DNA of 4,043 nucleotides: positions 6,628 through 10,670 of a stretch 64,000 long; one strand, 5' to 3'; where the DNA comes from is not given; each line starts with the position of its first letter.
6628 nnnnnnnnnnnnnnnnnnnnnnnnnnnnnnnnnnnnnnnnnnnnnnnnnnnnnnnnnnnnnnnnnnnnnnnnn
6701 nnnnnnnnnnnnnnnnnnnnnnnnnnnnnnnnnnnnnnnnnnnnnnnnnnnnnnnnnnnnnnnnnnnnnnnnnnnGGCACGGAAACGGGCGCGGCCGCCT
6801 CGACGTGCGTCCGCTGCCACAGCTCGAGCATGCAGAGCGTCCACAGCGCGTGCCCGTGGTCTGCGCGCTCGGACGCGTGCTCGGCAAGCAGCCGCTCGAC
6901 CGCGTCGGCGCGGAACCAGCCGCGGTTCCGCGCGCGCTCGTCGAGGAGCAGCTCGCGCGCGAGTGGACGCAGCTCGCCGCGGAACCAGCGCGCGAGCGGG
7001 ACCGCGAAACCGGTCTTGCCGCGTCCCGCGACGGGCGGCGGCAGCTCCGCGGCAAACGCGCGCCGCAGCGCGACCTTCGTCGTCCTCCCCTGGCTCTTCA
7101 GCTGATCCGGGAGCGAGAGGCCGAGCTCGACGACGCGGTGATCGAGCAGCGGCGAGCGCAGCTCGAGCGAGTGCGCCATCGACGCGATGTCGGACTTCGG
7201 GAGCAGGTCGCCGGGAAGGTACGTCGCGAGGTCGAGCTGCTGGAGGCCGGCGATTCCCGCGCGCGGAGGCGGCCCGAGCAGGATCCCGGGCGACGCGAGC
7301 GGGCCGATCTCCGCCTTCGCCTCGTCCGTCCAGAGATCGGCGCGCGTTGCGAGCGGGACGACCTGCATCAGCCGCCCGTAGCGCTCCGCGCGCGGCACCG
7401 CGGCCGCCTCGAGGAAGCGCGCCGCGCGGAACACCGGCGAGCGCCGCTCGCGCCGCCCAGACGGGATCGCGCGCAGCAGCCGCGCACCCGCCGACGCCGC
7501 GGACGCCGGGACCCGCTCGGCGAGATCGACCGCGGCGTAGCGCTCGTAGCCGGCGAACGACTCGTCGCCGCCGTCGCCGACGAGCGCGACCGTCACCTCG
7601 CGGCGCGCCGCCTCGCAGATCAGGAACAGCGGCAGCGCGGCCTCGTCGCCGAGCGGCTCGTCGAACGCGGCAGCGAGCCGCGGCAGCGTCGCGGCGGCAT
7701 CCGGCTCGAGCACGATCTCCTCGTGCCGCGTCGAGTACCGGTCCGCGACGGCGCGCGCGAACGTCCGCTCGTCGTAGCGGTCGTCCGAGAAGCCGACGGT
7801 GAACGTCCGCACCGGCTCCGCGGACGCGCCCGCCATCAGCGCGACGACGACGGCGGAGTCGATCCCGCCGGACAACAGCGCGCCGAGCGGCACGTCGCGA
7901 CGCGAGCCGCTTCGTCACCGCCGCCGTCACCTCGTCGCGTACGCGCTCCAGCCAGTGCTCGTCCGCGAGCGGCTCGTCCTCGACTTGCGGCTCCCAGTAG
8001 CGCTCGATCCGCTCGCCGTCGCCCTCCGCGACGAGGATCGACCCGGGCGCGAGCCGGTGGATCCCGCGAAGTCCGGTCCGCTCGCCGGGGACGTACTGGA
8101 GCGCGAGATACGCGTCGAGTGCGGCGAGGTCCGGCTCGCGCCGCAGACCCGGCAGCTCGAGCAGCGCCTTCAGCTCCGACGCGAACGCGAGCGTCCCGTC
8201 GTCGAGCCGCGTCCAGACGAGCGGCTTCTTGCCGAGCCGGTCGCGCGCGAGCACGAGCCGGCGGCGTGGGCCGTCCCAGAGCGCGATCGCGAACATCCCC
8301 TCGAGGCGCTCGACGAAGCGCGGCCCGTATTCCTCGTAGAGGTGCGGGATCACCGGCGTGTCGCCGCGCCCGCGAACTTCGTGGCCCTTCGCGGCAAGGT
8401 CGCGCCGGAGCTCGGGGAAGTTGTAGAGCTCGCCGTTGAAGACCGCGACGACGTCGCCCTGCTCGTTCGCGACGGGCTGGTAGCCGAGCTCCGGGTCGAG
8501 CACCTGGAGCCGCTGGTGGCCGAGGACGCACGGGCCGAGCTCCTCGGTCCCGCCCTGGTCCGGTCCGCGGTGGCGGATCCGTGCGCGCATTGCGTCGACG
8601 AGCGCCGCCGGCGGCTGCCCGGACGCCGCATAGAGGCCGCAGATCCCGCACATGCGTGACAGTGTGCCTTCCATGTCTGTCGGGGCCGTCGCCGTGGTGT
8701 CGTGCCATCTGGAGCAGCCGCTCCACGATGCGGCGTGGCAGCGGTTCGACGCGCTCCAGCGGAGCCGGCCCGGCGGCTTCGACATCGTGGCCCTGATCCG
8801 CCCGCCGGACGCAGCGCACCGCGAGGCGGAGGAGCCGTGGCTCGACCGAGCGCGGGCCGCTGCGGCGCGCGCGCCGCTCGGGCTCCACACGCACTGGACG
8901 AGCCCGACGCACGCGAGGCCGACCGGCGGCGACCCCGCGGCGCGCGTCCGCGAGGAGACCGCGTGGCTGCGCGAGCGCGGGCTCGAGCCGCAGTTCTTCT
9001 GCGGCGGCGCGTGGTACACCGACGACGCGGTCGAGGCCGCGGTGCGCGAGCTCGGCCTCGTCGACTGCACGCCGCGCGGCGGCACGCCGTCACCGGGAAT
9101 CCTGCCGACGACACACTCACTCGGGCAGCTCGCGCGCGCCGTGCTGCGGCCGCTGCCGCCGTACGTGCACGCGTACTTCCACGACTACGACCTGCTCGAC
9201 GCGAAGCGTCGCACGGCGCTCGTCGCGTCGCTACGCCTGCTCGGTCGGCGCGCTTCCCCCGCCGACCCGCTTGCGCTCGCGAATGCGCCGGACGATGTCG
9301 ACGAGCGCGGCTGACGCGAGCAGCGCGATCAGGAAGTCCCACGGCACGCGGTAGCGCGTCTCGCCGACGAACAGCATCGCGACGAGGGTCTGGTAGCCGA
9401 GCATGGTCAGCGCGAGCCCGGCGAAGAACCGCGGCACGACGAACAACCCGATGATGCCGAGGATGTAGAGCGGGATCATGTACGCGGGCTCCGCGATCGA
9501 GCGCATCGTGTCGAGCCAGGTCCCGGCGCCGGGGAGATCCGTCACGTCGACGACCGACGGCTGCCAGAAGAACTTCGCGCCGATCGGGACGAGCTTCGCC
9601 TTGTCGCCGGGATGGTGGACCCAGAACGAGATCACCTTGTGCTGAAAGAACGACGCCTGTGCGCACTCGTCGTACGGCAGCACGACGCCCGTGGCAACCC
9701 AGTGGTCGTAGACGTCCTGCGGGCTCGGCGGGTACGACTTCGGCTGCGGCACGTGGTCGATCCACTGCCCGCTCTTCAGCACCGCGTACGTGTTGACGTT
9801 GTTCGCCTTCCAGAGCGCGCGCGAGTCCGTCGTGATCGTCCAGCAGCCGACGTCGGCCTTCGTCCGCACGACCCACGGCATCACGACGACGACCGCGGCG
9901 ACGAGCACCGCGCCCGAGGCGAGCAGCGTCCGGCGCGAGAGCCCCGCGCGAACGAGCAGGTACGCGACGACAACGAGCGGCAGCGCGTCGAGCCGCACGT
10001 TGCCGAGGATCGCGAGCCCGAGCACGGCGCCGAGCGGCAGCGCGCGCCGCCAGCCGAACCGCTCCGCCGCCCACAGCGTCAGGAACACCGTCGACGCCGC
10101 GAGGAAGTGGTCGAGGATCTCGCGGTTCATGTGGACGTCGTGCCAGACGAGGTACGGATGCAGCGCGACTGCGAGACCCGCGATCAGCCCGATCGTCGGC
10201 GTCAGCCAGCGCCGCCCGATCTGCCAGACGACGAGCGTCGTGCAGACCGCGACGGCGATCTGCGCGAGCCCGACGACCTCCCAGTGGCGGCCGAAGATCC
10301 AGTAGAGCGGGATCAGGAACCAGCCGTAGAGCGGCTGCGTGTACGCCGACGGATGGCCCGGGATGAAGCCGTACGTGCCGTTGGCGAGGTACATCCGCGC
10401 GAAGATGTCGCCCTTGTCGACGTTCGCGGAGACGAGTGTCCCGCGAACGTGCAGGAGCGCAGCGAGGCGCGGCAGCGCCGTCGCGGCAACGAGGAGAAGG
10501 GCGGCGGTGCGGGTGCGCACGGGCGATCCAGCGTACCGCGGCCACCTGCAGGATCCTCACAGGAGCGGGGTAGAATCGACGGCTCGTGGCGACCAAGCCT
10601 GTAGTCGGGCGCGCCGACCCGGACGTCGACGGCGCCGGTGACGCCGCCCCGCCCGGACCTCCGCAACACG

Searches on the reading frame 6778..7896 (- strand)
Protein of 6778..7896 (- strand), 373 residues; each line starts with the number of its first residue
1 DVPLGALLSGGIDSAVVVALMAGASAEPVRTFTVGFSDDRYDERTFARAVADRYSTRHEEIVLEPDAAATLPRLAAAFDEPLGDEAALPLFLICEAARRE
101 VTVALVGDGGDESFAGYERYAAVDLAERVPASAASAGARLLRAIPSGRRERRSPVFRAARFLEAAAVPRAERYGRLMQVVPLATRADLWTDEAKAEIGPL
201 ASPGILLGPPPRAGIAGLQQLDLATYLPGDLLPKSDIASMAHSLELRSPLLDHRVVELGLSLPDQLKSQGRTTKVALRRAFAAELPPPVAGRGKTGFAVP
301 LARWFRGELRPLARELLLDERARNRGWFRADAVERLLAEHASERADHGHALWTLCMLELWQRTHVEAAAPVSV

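Call 67: search_protein_families(library=pfam, max_evalue=0.0001, proteins=[window:6778-7896:-])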
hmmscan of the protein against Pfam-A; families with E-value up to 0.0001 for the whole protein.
window:6778-7896:- (373 aa): 1 family
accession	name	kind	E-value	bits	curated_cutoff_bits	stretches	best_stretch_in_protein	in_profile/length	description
PF00733.27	Asn_synthase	-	1.5e-93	314.7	21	1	1-362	17-354/354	Asparagine synthase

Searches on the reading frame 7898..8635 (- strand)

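Call 67: search_protein_families(library=pfam, max_evalue=0.0001, proteins=[window:7898-8635:-])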
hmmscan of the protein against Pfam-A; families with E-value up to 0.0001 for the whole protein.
window:7898-8635:- (246 aa): 2 families
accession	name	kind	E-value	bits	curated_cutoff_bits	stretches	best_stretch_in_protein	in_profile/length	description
PF13537.11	GATase_7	-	1.2e-41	142.1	25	1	40-159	1-122/123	Glutamine amidotransferase domain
PF13522.11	GATase_6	-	5.1e-37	127.2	27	1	35-154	11-130/130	Glutamine amidotransferase domain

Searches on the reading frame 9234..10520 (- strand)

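Call 37: search_protein_families(library=pfam, max_evalue=0.001, proteins=[window:9234-10520:-])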
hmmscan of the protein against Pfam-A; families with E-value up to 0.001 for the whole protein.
window:9234-10520:- (429 aa): 1 family
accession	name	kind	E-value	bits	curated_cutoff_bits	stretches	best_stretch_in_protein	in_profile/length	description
PF13231.12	PMT_2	-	3e-12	47.5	26.1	1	63-216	4-157/160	Dolichyl-phosphate-mannose-protein mannosyltransferase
